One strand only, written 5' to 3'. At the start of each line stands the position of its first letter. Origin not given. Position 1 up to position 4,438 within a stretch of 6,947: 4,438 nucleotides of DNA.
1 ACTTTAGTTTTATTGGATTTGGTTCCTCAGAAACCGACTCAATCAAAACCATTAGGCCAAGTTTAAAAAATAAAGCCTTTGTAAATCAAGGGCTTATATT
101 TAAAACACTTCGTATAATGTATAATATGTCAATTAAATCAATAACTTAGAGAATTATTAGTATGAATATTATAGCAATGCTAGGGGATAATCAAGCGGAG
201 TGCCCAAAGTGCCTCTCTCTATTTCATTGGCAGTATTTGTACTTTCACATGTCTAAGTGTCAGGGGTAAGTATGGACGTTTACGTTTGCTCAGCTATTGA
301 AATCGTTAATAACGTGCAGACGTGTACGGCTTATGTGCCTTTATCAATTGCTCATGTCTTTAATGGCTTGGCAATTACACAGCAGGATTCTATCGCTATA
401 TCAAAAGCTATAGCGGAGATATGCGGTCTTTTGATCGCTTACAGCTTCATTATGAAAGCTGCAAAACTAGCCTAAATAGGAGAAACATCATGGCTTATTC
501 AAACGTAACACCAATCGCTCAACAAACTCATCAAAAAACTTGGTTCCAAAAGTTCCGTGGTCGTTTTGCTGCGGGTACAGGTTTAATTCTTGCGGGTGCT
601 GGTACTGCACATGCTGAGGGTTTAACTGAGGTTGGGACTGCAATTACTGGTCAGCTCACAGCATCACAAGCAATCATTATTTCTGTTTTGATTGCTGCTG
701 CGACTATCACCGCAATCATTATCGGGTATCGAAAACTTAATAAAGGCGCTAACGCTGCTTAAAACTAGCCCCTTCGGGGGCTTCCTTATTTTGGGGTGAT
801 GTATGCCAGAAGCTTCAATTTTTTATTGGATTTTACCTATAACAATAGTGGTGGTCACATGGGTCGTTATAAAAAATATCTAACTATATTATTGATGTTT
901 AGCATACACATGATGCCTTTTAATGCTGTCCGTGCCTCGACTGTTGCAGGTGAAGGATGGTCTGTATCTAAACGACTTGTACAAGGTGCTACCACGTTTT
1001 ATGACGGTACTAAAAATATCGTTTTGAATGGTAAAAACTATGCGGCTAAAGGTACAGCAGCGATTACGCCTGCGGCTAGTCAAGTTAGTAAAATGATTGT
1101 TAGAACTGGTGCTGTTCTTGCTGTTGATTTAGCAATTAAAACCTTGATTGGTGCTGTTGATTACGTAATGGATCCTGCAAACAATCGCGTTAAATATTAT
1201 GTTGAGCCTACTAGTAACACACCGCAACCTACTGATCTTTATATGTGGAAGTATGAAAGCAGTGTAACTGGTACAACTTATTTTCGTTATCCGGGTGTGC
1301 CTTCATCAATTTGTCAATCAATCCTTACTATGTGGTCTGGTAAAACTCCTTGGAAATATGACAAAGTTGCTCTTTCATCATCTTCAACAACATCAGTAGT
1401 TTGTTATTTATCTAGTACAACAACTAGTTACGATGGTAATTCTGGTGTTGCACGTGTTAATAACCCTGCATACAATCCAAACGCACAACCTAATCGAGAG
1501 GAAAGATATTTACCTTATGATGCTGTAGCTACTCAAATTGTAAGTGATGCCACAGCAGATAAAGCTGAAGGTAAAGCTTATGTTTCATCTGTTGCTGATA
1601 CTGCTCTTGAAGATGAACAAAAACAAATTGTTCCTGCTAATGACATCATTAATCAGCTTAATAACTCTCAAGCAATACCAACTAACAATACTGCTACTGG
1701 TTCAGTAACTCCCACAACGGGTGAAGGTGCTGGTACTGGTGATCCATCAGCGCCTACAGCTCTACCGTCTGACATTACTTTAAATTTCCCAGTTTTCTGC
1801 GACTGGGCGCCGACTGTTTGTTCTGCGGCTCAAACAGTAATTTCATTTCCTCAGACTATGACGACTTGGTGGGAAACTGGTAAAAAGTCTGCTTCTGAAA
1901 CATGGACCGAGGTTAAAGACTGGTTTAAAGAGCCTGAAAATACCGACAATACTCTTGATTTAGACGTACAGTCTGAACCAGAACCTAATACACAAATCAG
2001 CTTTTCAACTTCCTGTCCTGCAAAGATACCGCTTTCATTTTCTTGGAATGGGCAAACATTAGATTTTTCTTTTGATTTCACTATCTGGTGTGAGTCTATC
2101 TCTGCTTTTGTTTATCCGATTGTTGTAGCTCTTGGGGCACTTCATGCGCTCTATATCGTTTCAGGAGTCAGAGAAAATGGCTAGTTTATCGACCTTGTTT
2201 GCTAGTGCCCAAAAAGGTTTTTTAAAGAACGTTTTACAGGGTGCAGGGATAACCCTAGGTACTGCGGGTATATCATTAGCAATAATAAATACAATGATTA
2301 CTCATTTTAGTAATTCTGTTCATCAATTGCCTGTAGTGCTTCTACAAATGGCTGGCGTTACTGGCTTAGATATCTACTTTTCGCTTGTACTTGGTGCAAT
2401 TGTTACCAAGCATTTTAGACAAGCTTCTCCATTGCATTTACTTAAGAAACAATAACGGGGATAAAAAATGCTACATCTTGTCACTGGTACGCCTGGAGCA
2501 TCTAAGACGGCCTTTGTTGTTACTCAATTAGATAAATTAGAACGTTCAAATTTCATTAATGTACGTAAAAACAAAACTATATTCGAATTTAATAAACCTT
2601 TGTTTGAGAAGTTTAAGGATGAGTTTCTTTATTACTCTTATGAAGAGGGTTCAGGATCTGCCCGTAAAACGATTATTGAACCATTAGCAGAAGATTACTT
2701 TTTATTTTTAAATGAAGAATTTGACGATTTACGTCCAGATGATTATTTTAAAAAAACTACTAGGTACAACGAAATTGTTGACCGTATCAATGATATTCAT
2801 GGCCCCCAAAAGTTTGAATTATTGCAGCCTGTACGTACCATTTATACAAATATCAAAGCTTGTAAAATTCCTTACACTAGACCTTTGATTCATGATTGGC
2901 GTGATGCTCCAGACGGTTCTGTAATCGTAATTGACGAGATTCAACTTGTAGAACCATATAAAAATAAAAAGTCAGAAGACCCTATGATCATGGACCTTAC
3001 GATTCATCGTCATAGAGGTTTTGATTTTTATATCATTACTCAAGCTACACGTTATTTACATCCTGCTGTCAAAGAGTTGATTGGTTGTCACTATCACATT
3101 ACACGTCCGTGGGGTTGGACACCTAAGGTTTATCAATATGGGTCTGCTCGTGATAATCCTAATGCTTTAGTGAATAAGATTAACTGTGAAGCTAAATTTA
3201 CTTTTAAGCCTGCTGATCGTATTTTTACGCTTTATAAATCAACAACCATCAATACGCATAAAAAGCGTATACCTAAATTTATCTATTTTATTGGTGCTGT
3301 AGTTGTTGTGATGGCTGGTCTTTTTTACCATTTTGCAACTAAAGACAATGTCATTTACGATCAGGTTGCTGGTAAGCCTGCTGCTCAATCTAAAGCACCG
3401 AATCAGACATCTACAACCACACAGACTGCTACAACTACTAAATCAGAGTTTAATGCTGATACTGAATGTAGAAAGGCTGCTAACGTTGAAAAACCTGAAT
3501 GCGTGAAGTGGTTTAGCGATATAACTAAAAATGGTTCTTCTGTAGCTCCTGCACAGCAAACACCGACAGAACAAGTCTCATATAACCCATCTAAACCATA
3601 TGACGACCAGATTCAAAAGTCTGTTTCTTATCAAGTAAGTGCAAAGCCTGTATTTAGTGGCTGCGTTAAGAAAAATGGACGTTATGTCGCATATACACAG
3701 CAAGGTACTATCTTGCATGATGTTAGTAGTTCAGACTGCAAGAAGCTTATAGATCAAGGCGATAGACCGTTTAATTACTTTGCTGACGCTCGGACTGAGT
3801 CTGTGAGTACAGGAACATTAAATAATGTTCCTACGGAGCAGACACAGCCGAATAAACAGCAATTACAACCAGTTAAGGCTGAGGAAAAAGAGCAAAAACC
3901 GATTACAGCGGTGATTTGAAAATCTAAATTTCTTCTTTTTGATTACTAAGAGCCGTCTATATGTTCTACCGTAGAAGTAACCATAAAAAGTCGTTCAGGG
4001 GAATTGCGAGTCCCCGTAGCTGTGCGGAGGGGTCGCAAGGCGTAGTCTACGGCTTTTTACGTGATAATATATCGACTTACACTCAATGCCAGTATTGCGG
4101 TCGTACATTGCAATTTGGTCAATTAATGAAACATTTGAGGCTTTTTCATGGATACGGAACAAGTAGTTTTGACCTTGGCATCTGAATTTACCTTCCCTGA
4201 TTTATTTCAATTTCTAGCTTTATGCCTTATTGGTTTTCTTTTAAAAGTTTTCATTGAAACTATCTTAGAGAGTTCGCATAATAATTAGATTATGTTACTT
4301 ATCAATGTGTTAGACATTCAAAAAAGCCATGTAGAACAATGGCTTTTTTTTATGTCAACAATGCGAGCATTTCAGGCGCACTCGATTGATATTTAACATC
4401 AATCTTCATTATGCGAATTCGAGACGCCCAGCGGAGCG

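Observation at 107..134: A third dif-like site with canonical 6-bp spacing, so the Xer sites sit at both module boundaries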

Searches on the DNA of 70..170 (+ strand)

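Call 64: search_dna_similar(query=window:70-170:+, collection=plasmids, mode=distant, max_evalue=0.001, max_rows=15)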
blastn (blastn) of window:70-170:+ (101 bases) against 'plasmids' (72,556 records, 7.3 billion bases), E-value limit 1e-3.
Records with a match: 6; places in all: 10; records where one place covers at least 80% of the query: 1.
Best place of each record, by identity: 95-99% 1; 80-90% 3; 60-80% 2.
By first word of the organism name: Acinetobacter 6.
By predicted mobility (MOB-suite, as given by PLSDB): non-mobilizable 4; mobilizable 2.
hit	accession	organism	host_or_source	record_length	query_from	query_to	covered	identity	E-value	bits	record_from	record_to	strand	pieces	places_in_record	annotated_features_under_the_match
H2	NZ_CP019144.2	Acinetobacter lwoffii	-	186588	10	90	80%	79.3%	3e-7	62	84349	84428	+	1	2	hypothetical protein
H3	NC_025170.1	Acinetobacter sp. M131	-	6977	3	80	77%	82.1%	1e-10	72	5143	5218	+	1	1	hypothetical protein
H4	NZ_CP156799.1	Acinetobacter sp. ANC 7912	cattle,whole organism,cattle feces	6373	14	90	76%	79.5%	9e-7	59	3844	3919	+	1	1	none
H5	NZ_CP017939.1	Acinetobacter pittii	Homo sapiens,peritoneal catheter tip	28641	40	101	61%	96.8%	8e-20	102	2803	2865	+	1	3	hypothetical protein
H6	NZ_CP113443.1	Acinetobacter baumannii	cell culture,Draining-Matting Conveyor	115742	15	80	65%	86.4%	1e-11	76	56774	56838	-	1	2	none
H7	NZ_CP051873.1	Acinetobacter baumannii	Homo sapiens,cell culture,cerebrospinal ...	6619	42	96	54%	83.9%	1e-5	55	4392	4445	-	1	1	none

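Call 65: search_dna_similar(query=window:70-170:+, collection=phages, mode=distant, max_evalue=0.001, max_rows=20)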
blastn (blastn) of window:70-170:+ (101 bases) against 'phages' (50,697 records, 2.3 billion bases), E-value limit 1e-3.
Records with a match: 1; places in all: 2; records where one place covers at least 80% of the query: 0.
Best place of each record, by identity: 80-90% 1.
By first word of the organism name: Acinetobacter 1.
By host as written in the record: Acinetobacter baumannii M02 1.
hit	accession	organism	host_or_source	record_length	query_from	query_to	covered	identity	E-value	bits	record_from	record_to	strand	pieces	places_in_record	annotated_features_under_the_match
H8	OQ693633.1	Acinetobacter phage M02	Acinetobacter baumannii M02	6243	9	80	71%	86.1%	3e-14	82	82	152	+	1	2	none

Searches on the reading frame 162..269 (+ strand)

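Call 46: search_protein_families(library=phrogs, proteins=[window:162-269:+], max_evalue=0.01)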
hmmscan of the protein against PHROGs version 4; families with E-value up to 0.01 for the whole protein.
window:162-269:+ (35 aa): 0 families

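Call 47: search_protein_families(library=pfam, proteins=[window:162-269:+], max_evalue=1)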
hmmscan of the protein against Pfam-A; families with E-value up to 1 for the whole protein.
window:162-269:+ (35 aa): 1 family
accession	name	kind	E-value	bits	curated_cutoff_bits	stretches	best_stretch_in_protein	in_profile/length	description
PF24747.1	Zn-ribbon_GIR1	-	0.027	14.8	26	1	5-20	15-30/37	GIR1-like zinc ribbon domain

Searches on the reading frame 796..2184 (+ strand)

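Call 6: search_protein_families(library=pfam, proteins=[window:796-2184:+], max_evalue=0.01)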
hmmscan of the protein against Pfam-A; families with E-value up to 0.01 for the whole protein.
window:796-2184:+ (462 aa): 0 families

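Call 46: search_protein_families(library=phrogs, proteins=[window:796-2184:+], max_evalue=0.01)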
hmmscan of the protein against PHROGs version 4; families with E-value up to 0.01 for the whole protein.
window:796-2184:+ (462 aa): 3 families
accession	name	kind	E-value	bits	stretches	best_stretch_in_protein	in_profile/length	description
phrog_7568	-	unknown function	2.1e-115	387.6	1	24-462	13-431/433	-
phrog_20131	-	unknown function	6.3e-17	62.4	2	368-461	307-402/403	-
phrog_28180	-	unknown function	4e-15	56.6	1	52-292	63-285/388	-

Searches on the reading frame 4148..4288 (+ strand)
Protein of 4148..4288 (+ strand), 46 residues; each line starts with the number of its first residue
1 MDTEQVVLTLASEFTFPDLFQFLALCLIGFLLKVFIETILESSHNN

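Call 46: search_protein_families(library=phrogs, proteins=[window:4148-4288:+], max_evalue=0.01)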
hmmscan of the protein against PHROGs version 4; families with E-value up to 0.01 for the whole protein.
window:4148-4288:+ (46 aa): 0 families

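Call 47: search_protein_families(library=pfam, proteins=[window:4148-4288:+], max_evalue=1)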
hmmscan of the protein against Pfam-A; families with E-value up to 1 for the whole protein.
window:4148-4288:+ (46 aa): 1 family
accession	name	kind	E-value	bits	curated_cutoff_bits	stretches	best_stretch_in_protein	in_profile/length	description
PF10981.13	DUF2788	-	0.078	13.5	25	1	19-39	30-50/51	Protein of unknown function (DUF2788)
